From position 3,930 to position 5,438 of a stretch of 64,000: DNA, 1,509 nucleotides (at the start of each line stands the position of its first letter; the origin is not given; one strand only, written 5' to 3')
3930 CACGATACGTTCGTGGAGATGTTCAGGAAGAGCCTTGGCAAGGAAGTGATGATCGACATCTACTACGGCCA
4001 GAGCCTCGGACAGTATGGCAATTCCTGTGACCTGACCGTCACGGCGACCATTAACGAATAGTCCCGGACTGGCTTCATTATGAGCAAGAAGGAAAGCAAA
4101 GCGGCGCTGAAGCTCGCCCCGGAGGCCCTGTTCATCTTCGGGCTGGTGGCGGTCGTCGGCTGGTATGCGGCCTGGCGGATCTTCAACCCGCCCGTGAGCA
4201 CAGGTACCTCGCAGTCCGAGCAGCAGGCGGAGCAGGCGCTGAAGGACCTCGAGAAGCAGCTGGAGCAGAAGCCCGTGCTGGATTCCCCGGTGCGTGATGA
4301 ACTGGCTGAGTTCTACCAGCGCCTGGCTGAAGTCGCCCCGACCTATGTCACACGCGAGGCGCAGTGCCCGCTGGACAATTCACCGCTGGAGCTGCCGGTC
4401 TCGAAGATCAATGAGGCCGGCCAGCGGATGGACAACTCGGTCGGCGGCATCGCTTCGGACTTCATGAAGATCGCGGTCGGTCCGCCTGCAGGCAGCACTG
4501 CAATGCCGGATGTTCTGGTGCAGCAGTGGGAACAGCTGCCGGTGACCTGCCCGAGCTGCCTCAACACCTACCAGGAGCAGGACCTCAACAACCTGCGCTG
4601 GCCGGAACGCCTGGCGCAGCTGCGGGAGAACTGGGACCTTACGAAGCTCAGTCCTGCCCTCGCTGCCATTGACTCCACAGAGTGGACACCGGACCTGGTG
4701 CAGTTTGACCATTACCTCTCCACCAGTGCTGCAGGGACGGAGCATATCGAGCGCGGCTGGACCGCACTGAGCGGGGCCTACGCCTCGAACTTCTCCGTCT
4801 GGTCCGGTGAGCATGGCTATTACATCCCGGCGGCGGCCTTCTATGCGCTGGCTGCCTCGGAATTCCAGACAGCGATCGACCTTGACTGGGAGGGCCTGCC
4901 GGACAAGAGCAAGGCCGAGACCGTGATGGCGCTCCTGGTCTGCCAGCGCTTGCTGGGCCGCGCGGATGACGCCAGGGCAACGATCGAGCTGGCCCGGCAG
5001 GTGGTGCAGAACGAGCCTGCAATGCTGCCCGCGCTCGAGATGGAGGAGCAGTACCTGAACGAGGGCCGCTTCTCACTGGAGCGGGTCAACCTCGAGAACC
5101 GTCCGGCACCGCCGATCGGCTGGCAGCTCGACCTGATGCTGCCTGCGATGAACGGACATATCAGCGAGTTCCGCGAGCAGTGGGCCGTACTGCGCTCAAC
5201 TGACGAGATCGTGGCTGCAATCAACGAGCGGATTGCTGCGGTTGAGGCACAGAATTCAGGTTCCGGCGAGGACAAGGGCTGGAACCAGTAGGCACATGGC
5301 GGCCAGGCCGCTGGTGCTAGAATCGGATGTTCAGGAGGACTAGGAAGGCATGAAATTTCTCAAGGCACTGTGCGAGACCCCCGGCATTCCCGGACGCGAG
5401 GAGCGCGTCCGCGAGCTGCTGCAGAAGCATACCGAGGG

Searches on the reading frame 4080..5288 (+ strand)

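Call 30: search_protein_families(library=pfam, proteins=[window:4080-5288:+], max_evalue=1)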
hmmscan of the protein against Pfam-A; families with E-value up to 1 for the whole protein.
window:4080-5288:+ (403 aa): 3 families
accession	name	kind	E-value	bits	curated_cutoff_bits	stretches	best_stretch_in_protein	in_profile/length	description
PF23289.1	Spectrin_5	-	0.086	13.4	27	1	44-80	6-42/80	Guanine nucleotide exchange factor DBS-like, spectrin-like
PF12108.13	SF3a60_bindingd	-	0.1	13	22.3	1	73-85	6-18/27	Splicing factor SF3a60 binding domain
PF14559.12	TPR_19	-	0.95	10.3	25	0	256-315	8-61/68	Tetratricopeptide repeat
